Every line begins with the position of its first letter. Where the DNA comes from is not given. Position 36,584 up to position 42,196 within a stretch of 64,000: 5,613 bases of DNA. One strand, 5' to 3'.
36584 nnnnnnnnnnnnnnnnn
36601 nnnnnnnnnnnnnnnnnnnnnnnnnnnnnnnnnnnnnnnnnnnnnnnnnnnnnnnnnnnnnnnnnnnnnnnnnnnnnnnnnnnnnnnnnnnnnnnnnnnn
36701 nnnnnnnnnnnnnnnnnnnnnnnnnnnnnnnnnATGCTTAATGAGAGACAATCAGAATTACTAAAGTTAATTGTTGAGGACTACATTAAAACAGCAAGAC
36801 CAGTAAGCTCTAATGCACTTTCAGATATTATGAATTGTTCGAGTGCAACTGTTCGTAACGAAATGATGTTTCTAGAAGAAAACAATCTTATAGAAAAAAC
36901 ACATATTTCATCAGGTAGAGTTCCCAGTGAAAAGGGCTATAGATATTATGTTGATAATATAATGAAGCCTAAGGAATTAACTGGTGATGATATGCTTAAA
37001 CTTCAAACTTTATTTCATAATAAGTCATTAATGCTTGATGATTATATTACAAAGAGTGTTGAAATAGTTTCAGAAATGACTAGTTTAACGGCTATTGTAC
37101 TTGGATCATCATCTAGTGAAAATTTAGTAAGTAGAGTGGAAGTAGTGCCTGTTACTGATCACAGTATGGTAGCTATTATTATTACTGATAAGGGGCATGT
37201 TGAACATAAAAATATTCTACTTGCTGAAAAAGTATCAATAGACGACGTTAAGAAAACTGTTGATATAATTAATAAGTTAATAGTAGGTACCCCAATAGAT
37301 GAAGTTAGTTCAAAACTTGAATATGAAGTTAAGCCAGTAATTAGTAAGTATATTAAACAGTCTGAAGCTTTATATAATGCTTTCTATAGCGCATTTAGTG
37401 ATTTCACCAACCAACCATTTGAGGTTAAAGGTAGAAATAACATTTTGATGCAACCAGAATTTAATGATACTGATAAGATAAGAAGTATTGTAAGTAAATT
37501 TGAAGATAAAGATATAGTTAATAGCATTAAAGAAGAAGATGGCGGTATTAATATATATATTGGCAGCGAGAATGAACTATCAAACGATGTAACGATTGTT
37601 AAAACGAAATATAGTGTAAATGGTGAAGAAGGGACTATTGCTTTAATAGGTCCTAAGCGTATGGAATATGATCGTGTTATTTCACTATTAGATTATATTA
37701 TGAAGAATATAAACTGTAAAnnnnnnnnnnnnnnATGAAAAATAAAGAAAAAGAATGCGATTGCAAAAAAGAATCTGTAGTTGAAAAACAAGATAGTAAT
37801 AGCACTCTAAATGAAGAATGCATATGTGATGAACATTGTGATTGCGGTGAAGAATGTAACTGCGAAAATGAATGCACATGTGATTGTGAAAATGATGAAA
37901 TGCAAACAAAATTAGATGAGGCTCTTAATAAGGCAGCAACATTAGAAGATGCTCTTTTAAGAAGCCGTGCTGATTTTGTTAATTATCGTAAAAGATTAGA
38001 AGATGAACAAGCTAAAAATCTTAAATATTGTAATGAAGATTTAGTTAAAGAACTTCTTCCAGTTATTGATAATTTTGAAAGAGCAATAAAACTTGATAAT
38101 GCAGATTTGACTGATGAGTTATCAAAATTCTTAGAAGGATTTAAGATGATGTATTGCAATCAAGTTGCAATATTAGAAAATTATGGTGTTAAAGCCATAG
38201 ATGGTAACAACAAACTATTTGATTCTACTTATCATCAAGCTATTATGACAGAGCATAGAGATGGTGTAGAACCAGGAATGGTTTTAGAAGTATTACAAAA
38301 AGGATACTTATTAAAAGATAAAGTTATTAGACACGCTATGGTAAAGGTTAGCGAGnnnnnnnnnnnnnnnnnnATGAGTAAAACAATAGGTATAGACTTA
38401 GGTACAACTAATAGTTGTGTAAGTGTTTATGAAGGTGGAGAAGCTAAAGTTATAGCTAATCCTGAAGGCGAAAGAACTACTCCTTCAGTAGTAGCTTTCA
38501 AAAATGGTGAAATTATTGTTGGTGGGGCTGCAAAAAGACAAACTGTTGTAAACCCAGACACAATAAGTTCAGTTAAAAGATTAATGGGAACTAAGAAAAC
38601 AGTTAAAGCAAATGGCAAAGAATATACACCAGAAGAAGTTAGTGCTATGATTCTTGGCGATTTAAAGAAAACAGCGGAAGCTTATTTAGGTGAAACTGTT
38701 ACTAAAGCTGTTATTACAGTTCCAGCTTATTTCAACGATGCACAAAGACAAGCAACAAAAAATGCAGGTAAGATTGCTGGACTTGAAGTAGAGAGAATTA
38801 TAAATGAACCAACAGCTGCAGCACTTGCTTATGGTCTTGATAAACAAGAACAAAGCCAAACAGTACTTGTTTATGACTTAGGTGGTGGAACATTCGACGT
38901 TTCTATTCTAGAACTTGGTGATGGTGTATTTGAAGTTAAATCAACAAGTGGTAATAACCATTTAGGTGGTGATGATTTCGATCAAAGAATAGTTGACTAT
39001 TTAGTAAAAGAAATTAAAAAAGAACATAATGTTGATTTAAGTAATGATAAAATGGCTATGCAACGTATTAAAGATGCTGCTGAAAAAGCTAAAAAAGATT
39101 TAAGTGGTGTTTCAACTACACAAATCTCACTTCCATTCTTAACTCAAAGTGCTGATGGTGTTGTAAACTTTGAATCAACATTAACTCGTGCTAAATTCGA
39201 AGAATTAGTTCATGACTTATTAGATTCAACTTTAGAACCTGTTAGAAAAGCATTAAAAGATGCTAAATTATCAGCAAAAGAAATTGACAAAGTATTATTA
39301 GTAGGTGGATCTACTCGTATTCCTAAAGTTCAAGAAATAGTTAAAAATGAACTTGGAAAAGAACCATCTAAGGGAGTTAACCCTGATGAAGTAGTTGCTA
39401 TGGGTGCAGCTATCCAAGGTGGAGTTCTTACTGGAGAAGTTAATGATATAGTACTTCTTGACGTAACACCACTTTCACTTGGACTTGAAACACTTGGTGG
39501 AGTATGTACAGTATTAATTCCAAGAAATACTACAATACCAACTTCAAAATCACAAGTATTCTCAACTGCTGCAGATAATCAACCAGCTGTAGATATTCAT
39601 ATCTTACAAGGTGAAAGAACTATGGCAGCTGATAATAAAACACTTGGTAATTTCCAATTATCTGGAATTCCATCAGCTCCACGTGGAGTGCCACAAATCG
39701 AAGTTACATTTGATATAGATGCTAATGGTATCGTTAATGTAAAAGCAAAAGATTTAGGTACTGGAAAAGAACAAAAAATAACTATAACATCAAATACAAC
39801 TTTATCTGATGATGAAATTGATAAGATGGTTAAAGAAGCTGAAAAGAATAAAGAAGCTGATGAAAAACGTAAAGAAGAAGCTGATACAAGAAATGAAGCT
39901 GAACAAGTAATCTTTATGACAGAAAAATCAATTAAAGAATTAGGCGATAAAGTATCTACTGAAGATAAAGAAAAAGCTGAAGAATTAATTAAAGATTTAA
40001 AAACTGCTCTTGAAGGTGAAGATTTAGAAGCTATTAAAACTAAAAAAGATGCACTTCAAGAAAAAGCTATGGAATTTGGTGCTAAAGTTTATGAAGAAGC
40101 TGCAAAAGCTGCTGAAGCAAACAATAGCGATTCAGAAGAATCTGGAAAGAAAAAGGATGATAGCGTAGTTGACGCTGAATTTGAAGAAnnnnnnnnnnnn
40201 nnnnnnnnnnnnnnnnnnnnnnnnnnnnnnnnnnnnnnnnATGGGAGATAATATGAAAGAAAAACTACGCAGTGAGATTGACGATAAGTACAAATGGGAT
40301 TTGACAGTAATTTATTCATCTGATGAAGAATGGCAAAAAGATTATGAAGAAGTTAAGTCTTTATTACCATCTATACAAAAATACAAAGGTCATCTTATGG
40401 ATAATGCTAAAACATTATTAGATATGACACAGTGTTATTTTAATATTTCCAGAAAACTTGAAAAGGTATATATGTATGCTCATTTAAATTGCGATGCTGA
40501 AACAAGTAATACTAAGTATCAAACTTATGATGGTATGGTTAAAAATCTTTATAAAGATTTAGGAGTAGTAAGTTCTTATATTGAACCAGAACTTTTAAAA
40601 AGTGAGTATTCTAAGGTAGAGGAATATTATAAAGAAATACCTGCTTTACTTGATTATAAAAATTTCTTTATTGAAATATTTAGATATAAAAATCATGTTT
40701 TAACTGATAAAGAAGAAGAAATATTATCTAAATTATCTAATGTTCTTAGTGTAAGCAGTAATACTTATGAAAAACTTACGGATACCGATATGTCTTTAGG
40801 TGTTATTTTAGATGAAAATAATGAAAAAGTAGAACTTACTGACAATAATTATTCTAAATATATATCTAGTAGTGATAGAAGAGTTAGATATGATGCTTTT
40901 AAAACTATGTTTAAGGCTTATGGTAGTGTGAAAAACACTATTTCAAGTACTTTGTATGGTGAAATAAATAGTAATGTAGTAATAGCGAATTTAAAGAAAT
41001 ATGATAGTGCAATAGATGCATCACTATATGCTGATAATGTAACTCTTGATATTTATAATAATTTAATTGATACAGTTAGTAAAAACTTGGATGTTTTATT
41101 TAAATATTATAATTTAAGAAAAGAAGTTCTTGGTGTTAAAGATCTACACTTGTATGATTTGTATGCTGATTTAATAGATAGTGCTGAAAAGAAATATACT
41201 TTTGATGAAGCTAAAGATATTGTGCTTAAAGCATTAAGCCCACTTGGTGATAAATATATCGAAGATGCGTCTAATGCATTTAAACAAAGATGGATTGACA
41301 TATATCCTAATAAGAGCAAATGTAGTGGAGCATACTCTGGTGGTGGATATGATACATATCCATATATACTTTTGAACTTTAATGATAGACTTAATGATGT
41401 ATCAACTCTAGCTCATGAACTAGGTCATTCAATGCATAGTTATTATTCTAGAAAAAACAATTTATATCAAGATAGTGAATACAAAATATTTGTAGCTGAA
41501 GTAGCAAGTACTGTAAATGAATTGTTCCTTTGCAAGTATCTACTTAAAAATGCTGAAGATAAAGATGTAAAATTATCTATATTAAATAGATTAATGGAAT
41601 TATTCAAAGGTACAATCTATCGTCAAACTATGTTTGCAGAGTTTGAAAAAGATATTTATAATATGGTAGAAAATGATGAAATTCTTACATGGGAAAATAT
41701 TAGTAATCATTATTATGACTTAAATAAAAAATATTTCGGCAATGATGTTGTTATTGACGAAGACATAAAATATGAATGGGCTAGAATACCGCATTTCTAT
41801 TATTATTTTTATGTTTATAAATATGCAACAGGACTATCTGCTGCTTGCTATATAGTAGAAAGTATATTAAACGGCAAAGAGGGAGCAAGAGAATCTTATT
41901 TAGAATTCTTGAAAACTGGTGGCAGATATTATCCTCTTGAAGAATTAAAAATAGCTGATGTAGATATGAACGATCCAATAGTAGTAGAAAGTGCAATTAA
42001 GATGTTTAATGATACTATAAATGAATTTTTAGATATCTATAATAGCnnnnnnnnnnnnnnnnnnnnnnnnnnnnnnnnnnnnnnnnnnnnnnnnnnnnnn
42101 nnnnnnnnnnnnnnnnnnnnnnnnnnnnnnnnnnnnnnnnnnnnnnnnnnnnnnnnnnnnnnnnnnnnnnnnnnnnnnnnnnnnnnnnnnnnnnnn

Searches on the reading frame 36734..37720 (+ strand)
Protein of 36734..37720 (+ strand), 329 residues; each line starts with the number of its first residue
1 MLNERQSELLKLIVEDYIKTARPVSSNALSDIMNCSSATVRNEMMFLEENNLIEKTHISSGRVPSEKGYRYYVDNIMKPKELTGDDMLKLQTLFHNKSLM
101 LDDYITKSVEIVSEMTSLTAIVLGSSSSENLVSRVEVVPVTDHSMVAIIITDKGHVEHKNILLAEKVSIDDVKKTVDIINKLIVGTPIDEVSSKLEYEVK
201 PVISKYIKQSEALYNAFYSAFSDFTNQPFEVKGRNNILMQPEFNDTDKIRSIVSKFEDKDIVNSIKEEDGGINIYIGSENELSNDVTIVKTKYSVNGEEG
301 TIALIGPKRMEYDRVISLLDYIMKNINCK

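Call 40: search_protein_families(library=pfam, proteins=[window:36734-37720:+], max_evalue=0.0001)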
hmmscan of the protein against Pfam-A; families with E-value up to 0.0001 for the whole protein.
window:36734-37720:+ (329 aa): 2 families
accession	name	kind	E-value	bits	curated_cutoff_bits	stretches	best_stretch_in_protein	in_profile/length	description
PF01628.27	HrcA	-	3.2e-49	168.3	22.2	1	102-316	1-215/215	HrcA protein C terminal domain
PF03444.21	HrcA_DNA-bdg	-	3.3e-06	27.1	21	1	1-69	1-70/79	Winged helix-turn-helix transcription repressor, HrcA DNA-binding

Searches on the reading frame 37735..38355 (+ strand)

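Call 40: search_protein_families(library=pfam, proteins=[window:37735-38355:+], max_evalue=0.0001)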
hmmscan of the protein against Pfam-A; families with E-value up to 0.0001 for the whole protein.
window:37735-38355:+ (207 aa): 1 family
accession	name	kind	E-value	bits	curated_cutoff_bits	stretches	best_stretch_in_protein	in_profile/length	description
PF01025.24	GrpE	-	4.3e-48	163.6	25.8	1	46-207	6-165/165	GrpE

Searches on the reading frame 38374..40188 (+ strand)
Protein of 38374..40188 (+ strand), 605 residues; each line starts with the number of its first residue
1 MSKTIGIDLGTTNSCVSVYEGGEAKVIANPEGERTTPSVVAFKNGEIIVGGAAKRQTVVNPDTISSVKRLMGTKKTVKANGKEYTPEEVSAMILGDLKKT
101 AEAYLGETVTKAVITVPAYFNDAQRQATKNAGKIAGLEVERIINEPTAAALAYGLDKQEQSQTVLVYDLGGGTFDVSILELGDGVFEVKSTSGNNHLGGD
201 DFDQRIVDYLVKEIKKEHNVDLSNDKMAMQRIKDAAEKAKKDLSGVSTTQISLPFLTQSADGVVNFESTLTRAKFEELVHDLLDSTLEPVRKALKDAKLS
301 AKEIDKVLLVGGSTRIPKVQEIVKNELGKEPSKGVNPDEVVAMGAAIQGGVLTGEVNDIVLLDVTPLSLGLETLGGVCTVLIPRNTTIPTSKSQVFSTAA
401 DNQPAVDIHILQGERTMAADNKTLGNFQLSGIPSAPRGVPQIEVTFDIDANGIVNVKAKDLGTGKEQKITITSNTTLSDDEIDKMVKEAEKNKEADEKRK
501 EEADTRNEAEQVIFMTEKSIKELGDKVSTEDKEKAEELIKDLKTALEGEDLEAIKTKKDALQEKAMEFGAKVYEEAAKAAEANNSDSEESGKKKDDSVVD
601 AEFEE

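Call 40: search_protein_families(library=pfam, proteins=[window:38374-40188:+], max_evalue=0.0001)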
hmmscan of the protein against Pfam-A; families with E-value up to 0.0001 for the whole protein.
window:38374-40188:+ (605 aa): 2 families
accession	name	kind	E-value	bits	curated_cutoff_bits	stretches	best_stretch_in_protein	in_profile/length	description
PF00012.26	HSP70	-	1e-249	830.3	20.6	1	5-573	2-598/599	Hsp70 protein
PF06723.19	MreB_Mbl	-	1.3e-23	83.8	27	1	3-346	2-316/327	MreB/Mbl protein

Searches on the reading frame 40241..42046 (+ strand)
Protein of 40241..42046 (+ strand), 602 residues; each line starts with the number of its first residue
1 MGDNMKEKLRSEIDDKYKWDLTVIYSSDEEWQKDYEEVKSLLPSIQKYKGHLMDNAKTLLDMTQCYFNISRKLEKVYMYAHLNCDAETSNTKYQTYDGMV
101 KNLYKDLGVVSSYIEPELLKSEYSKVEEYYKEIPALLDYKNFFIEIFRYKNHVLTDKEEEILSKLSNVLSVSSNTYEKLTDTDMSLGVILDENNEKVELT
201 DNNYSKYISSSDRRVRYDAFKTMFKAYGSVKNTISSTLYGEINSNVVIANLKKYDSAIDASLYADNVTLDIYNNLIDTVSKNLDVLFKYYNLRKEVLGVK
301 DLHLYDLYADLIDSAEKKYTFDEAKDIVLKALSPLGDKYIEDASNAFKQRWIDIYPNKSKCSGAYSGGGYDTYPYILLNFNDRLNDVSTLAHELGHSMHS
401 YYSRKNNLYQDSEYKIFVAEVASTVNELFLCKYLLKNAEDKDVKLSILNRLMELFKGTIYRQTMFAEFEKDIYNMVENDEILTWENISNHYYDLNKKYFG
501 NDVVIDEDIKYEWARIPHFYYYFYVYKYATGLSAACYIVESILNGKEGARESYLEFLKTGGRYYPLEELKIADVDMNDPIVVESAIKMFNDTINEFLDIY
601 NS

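Call 40: search_protein_families(library=pfam, proteins=[window:40241-42046:+], max_evalue=0.0001)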
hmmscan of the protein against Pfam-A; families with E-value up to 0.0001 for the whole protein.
window:40241-42046:+ (602 aa): 2 families
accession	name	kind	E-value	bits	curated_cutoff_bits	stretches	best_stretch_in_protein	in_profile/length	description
PF01432.26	Peptidase_M3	-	3.5e-71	241.3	27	1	208-581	3-450/457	Peptidase family M3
PF08439.15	Peptidase_M3_N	-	1.1e-15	58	25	1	117-184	1-68/70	Oligopeptidase F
